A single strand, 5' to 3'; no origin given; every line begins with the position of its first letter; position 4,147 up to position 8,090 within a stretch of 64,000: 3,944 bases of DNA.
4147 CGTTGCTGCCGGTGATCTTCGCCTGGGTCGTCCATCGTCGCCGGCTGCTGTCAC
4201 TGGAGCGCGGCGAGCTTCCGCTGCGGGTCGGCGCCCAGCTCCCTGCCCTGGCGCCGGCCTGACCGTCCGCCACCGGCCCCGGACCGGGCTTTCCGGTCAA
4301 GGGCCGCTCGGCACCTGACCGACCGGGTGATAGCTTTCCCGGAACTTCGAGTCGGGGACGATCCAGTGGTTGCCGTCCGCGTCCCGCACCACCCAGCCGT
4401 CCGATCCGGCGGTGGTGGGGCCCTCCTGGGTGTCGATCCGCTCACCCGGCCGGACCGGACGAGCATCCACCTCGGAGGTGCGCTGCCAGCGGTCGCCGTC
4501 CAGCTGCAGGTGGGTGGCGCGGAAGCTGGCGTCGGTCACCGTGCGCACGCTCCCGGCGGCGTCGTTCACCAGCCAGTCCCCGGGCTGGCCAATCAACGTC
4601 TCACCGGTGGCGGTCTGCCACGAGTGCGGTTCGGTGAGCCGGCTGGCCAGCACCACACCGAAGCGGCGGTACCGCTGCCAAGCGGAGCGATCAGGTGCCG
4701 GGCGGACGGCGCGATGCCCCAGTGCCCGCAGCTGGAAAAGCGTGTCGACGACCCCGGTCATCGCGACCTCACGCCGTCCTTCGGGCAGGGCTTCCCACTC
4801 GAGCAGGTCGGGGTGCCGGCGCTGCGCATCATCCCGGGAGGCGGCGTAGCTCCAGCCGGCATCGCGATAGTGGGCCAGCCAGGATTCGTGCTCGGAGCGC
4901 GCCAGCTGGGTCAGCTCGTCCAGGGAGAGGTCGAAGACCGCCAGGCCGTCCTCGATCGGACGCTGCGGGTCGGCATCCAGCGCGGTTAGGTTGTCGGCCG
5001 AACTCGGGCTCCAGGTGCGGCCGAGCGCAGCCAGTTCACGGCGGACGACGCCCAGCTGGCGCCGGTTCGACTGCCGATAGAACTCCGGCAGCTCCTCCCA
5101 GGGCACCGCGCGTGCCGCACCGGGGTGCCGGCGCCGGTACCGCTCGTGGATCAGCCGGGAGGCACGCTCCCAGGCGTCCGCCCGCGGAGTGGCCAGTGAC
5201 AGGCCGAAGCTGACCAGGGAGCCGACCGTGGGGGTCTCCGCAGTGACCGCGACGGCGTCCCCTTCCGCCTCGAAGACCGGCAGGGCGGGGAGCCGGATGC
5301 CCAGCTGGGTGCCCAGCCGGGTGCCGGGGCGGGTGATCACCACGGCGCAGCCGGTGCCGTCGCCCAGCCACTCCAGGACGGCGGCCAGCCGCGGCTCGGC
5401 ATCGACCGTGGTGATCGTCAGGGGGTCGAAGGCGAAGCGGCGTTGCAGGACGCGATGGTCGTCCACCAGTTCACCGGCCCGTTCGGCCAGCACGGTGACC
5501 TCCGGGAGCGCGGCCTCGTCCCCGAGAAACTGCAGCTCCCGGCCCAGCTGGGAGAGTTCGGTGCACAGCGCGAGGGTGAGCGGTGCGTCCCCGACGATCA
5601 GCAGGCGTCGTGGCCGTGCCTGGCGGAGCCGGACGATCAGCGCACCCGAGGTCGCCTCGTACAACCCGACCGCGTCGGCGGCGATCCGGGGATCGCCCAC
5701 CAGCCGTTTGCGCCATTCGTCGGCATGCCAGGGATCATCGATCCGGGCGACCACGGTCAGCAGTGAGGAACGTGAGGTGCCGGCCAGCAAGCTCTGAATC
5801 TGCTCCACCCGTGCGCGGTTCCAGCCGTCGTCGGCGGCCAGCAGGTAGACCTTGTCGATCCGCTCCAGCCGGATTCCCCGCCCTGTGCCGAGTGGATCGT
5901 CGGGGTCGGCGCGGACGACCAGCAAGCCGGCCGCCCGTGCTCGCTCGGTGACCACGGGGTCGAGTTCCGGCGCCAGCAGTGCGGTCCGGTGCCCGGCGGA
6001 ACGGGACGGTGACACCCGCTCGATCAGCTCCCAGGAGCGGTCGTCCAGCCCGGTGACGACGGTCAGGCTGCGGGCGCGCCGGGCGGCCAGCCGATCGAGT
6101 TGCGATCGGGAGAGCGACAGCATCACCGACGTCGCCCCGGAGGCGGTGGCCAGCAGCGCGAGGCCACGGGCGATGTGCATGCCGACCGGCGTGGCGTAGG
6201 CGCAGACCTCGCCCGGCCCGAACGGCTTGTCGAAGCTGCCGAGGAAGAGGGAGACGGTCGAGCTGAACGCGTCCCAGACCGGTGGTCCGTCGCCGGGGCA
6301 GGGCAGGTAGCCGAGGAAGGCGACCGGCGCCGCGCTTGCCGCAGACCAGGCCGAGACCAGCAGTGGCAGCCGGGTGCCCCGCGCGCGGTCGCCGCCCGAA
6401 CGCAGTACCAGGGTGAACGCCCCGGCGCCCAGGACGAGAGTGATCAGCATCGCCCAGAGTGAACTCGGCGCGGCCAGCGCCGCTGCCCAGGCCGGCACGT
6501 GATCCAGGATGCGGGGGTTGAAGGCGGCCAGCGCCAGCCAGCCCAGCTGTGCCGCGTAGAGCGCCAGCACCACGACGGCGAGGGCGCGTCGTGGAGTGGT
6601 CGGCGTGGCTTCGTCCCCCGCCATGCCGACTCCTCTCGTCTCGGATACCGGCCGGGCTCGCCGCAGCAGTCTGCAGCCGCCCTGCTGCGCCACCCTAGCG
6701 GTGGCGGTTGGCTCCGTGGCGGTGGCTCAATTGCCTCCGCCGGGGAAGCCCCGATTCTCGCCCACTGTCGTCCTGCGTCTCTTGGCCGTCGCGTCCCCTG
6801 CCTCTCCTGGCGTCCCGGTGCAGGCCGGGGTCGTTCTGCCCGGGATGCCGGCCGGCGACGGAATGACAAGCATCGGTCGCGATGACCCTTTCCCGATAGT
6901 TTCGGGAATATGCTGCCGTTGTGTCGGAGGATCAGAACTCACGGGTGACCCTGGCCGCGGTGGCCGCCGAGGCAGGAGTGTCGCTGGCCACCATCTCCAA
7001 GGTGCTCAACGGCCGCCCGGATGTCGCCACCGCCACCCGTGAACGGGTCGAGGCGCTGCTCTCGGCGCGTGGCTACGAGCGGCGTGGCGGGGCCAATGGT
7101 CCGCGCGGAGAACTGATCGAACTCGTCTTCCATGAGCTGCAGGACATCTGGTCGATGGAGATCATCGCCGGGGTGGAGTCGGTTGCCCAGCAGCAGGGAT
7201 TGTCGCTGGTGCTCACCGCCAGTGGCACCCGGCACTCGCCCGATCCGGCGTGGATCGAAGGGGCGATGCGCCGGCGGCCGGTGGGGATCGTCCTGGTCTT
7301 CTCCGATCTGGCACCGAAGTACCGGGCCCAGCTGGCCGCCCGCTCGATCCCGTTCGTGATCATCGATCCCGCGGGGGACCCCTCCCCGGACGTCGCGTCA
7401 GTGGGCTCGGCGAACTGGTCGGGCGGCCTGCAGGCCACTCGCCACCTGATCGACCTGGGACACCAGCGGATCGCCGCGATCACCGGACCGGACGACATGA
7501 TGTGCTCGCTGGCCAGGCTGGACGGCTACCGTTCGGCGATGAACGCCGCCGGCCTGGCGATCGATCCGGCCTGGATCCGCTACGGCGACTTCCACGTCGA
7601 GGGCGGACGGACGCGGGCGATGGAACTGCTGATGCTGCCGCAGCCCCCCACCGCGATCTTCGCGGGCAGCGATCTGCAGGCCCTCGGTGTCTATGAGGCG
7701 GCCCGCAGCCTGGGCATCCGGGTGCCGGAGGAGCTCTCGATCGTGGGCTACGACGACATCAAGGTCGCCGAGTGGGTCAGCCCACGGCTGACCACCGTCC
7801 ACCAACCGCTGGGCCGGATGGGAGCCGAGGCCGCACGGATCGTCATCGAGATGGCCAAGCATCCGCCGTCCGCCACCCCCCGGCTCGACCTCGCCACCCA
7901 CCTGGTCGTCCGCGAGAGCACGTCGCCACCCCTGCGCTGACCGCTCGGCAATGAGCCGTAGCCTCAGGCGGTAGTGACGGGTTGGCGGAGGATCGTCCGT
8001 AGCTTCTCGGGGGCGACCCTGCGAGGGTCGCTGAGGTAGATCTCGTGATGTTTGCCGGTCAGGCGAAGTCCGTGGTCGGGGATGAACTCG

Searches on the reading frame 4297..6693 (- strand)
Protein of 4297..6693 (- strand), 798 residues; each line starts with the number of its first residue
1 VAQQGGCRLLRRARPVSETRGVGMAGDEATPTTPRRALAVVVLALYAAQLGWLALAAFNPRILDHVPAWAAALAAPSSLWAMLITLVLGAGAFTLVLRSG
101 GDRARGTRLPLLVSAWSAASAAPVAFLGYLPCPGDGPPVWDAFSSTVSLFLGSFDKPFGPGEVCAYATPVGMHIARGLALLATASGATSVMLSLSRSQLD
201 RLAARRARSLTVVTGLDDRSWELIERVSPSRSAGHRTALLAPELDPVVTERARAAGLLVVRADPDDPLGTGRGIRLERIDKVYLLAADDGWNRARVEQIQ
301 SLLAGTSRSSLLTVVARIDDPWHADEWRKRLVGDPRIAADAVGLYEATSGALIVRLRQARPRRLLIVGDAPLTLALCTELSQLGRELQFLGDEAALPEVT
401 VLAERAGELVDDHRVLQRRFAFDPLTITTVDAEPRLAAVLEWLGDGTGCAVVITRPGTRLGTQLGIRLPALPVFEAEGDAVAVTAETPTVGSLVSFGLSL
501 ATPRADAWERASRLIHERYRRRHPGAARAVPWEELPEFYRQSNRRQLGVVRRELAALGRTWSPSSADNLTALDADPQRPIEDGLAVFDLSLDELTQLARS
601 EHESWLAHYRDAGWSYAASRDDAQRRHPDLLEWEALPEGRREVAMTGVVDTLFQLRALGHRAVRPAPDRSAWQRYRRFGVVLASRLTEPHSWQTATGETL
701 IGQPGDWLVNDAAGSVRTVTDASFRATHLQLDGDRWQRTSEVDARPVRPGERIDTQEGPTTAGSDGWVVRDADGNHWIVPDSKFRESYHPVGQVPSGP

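Call 51: search_protein_families(library=pfam, proteins=[window:4297-6693:-], max_evalue=0.0001)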
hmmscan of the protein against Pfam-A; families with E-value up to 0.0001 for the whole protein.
window:4297-6693:- (798 aa): 1 family
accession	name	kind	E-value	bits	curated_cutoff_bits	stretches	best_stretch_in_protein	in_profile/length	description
PF02026.21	RyR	-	1e-10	42.1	27.4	1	595-660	22-87/91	RyR domain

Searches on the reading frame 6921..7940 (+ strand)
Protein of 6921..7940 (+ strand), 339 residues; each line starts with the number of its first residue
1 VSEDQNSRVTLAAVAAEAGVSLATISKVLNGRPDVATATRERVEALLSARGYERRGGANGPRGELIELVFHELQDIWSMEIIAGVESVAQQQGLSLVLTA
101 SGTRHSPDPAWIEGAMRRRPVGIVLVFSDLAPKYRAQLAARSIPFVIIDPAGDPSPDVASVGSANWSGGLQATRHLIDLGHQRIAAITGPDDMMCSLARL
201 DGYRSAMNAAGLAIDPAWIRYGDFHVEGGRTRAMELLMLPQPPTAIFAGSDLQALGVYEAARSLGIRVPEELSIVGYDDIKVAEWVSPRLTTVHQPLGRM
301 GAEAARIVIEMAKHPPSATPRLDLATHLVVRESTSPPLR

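Call 52: search_protein_families(library=pfam, proteins=[window:6921-7940:+], max_evalue=0.0001)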
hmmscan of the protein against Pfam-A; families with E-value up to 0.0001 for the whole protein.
window:6921-7940:+ (339 aa): 5 families
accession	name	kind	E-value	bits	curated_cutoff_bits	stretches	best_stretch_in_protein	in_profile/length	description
PF13377.12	Peripla_BP_3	-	2.9e-37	128.8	26.5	1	174-334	2-167/167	Periplasmic binding protein-like domain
PF00532.27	Peripla_BP_1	-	6.9e-26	91.8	22.2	1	67-311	5-260/281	Periplasmic binding proteins and sugar binding domain of LacI family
PF00356.27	LacI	-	1.5e-11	44.4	27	1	10-52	1-43/46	Bacterial regulatory proteins, lacI family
PF13407.12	Peripla_BP_4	-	4.9e-08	33.3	35.1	1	68-313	3-255/258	Periplasmic binding protein domain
PF13560.12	HTH_31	-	2.9e-05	24.7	27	1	6-49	12-53/64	Helix-turn-helix domain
